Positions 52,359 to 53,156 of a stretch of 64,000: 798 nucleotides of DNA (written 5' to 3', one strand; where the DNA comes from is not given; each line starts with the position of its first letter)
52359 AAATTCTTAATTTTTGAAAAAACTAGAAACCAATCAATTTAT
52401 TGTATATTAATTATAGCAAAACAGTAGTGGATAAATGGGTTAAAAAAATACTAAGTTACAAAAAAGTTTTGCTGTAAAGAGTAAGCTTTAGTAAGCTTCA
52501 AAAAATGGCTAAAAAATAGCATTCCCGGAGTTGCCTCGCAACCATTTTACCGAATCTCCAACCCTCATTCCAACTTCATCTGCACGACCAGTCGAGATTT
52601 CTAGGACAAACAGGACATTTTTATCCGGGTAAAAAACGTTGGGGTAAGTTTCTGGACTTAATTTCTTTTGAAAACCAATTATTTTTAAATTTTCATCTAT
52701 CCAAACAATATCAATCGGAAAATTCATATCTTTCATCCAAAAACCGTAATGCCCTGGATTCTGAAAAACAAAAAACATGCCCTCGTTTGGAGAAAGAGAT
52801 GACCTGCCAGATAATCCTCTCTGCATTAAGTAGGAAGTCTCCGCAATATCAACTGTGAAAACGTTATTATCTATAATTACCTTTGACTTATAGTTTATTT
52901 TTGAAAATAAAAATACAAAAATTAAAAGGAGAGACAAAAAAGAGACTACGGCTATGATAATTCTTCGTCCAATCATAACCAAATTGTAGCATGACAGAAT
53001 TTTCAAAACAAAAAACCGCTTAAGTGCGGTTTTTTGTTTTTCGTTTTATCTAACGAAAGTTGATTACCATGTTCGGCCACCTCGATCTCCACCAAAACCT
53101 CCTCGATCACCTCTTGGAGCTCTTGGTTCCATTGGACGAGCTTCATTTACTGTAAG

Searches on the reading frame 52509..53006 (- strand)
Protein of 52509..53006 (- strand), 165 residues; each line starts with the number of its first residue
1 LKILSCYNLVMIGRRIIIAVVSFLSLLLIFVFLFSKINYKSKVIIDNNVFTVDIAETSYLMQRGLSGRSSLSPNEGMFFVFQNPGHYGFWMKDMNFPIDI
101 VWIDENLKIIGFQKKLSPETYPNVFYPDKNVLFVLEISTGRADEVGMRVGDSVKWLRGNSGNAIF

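Call 69: search_protein_families(library=pfam, proteins=[window:52509-53006:-], max_evalue=0.001)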
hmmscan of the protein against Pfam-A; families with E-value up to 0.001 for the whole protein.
window:52509-53006:- (165 aa): 1 family
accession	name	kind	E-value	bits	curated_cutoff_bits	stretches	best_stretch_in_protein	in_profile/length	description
PF02643.20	DUF192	-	2.7e-28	98.4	27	1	50-155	1-96/96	Uncharacterized ACR, COG1430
